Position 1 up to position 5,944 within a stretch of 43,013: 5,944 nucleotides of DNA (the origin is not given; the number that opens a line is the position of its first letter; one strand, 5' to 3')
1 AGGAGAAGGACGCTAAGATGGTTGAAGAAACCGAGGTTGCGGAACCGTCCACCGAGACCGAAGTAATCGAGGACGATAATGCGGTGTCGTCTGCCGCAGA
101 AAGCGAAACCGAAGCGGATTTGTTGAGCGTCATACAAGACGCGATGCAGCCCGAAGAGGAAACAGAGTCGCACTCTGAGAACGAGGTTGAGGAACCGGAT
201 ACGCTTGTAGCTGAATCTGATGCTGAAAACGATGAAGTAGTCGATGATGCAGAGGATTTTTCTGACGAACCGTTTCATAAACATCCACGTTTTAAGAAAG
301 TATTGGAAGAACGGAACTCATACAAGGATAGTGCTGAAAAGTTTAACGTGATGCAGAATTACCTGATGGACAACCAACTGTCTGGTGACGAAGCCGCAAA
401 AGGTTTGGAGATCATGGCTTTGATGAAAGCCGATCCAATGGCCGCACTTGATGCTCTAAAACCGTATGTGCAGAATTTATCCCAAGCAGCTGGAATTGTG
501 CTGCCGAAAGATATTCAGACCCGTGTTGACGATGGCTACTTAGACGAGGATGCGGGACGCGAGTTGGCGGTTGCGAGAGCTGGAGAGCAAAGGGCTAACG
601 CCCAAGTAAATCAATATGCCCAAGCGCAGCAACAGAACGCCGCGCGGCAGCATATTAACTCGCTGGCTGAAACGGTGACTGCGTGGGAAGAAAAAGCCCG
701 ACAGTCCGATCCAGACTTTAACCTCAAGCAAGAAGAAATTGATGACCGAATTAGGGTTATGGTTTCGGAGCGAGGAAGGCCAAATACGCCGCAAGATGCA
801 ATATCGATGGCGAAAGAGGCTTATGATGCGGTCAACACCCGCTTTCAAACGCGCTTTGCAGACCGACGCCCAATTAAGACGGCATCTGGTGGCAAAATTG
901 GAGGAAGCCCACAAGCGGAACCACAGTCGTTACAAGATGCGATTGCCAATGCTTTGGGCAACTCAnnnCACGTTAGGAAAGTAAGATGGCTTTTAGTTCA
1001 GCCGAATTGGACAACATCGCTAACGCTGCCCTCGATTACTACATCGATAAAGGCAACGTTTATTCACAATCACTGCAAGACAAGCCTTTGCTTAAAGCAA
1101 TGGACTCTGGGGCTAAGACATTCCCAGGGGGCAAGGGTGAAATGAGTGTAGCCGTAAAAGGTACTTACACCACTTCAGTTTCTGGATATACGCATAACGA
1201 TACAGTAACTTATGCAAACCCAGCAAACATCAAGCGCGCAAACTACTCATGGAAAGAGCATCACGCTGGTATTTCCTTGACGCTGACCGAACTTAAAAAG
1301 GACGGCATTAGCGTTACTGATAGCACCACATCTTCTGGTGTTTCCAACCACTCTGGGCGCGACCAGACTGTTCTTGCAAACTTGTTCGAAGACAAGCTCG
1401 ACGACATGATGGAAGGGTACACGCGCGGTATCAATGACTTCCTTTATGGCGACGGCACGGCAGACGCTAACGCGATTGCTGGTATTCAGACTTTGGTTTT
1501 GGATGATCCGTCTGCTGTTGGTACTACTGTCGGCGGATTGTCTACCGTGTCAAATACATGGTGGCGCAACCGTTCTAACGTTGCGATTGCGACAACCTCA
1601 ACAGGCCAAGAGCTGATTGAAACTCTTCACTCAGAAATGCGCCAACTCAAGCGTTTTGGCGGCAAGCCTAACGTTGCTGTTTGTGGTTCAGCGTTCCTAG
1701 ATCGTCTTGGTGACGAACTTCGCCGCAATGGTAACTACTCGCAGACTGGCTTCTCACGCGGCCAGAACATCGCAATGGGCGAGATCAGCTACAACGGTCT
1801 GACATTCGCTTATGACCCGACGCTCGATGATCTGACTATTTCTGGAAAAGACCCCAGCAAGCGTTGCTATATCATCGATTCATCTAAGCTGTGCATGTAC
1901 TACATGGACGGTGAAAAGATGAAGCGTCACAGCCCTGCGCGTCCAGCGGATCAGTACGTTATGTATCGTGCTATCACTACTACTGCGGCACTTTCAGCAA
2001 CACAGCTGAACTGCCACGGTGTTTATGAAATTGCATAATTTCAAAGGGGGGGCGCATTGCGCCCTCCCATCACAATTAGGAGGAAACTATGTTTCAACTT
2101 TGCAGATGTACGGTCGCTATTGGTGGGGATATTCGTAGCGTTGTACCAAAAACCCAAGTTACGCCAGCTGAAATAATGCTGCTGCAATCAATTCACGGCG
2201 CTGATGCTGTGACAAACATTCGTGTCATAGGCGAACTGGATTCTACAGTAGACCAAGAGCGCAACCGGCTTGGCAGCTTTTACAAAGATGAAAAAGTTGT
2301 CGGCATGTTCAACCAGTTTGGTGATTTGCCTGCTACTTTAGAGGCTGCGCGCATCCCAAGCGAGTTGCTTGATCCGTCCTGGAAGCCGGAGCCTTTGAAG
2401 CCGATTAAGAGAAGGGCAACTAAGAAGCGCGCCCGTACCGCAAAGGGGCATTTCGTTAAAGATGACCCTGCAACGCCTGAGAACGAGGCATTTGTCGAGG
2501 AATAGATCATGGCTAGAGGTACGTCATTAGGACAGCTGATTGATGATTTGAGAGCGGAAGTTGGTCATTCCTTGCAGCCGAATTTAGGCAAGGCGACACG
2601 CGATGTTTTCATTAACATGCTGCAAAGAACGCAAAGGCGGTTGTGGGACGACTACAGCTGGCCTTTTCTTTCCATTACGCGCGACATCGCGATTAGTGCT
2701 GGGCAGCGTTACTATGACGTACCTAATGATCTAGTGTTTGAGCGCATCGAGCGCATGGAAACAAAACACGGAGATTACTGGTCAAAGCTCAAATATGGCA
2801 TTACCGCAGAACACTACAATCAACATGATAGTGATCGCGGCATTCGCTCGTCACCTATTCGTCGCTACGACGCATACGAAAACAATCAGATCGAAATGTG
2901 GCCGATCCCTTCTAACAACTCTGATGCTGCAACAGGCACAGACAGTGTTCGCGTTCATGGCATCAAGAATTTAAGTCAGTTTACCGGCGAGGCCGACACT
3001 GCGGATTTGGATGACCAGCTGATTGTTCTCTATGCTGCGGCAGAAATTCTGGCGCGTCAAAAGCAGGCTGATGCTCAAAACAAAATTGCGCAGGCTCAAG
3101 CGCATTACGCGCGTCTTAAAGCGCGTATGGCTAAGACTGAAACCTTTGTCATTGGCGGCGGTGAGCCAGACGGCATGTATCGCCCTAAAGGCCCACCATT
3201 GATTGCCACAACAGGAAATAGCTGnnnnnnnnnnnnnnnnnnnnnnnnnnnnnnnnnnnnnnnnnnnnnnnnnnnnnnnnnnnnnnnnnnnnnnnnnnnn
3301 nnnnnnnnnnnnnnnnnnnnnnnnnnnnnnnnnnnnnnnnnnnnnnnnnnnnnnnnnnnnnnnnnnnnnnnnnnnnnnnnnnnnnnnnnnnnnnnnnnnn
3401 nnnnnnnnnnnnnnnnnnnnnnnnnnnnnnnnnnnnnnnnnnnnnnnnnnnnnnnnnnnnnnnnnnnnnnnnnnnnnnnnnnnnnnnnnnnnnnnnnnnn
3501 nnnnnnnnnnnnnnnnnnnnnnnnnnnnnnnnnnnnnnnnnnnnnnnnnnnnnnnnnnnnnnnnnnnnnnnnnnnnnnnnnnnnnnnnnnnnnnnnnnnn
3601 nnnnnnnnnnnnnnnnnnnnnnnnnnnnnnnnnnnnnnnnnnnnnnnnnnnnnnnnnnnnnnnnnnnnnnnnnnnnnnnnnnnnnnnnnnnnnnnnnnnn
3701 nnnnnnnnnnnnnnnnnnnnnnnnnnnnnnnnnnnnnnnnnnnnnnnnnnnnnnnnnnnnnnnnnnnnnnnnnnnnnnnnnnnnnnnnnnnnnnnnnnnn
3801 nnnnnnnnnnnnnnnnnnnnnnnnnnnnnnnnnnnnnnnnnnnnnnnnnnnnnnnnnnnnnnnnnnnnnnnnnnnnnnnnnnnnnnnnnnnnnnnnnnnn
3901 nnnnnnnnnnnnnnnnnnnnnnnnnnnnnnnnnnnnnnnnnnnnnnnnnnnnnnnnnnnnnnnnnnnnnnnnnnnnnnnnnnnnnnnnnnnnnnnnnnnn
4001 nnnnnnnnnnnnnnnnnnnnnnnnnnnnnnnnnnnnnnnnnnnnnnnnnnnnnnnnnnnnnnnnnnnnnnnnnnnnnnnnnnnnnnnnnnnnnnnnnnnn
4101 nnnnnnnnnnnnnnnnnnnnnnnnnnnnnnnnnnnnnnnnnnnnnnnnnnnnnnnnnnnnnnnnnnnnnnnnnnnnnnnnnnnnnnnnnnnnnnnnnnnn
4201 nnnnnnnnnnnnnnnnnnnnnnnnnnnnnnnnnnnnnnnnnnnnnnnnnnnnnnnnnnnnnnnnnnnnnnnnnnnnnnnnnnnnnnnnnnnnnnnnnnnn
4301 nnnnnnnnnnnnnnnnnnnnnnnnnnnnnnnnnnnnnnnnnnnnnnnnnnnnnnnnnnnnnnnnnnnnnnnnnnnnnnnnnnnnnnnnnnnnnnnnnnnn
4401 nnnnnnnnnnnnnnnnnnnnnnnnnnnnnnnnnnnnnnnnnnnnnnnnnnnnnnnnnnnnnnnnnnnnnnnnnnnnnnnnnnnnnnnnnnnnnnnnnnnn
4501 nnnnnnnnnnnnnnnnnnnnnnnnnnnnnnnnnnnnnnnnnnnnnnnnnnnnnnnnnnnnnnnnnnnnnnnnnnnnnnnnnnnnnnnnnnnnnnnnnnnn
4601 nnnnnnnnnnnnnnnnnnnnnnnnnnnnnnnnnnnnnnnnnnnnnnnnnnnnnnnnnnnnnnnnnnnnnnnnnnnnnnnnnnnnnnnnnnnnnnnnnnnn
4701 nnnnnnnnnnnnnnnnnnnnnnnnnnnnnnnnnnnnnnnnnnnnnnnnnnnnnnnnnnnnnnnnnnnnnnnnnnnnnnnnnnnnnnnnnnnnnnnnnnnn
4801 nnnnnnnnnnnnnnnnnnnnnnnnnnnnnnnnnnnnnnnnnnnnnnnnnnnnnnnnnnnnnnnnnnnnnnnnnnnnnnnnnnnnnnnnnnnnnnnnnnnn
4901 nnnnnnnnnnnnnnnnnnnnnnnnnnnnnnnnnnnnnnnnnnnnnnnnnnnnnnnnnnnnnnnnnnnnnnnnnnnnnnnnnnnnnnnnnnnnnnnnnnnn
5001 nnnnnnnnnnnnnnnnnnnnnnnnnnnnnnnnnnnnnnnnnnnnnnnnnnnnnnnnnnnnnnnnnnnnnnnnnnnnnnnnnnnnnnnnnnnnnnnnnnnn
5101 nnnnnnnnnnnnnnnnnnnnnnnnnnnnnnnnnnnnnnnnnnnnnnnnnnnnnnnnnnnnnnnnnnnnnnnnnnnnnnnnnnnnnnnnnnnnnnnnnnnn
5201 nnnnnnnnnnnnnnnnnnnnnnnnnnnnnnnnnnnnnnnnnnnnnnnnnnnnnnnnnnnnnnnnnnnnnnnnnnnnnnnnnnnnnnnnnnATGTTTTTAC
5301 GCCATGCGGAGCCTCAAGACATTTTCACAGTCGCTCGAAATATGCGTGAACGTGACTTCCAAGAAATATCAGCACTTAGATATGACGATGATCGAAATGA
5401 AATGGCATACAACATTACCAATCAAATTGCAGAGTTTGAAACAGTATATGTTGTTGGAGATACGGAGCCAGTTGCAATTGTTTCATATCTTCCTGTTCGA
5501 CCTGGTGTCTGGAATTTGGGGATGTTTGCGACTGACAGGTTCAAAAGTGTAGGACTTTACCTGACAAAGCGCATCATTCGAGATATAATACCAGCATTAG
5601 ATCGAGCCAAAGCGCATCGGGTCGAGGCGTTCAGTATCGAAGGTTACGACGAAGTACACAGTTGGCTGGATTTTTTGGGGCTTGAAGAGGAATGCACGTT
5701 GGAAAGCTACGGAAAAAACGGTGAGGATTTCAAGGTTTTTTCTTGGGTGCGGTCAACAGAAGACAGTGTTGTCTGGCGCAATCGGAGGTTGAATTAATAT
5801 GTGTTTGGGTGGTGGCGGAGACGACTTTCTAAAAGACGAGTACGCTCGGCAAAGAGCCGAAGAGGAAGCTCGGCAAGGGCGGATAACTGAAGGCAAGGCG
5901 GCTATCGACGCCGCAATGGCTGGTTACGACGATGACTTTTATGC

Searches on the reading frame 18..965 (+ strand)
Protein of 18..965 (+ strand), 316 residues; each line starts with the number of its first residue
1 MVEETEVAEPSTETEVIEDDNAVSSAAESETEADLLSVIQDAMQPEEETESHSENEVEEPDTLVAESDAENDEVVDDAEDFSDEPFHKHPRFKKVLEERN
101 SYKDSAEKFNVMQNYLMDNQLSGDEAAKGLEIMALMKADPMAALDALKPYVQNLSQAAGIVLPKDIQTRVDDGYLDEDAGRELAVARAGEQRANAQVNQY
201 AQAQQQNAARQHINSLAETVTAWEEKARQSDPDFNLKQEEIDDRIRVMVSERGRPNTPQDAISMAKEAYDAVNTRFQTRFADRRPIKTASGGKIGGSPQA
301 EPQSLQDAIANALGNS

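Call 9: search_protein_families(library=phrogs, proteins=[window:18-965:+], max_evalue=0.001)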
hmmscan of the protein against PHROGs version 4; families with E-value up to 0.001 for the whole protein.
window:18-965:+ (316 aa): 0 families

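Call 63: search_protein_families(library=pfam, proteins=[window:18-965:+], max_evalue=0.1)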
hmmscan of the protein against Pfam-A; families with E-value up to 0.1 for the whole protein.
window:18-965:+ (316 aa): 1 family
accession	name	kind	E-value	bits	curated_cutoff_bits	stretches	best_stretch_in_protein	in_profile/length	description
PF04131.20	NanE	-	0.011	15.4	27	1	206-271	106-169/192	Putative N-acetylmannosamine-6-phosphate epimerase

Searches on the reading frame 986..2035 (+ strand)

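Call 9: search_protein_families(library=phrogs, proteins=[window:986-2035:+], max_evalue=0.001)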
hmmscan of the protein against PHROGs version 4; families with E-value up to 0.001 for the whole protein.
window:986-2035:+ (350 aa): 1 family
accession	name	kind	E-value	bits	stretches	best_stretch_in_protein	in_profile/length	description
phrog_9953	-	head and packaging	2.7e-43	149.6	1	5-347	6-326/329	major head protein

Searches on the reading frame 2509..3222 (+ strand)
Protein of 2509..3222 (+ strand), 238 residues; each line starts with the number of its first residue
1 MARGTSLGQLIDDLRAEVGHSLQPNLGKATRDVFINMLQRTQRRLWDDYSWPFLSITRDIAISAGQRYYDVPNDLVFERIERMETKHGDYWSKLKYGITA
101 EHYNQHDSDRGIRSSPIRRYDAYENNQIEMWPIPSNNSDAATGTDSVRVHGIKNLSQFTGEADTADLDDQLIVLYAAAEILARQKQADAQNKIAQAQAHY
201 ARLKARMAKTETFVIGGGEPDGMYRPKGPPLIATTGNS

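Call 9: search_protein_families(library=phrogs, proteins=[window:2509-3222:+], max_evalue=0.001)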
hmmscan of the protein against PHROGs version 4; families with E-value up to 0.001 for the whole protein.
window:2509-3222:+ (238 aa): 0 families

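Call 63: search_protein_families(library=pfam, proteins=[window:2509-3222:+], max_evalue=0.1)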
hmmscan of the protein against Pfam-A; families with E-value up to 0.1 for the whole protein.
window:2509-3222:+ (238 aa): 1 family
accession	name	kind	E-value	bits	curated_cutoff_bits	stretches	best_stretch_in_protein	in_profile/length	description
PF24175.2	SU10_adaptor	-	3.9e-13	50.7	27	1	6-209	2-180/194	SU10 adaptor protein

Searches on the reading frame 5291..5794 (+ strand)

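Call 9: search_protein_families(library=phrogs, proteins=[window:5291-5794:+], max_evalue=0.001)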
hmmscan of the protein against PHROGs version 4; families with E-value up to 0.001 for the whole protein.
window:5291-5794:+ (168 aa): 2 families
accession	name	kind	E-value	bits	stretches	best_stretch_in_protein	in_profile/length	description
phrog_308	-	head and packaging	2.1e-09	38.7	1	1-154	3-150/151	internal virion protein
phrog_4177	-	unknown function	6.4e-06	27.3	1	55-153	46-142/143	-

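Call 63: search_protein_families(library=pfam, proteins=[window:5291-5794:+], max_evalue=0.1)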
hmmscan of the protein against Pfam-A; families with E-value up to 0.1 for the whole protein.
window:5291-5794:+ (168 aa): 0 families
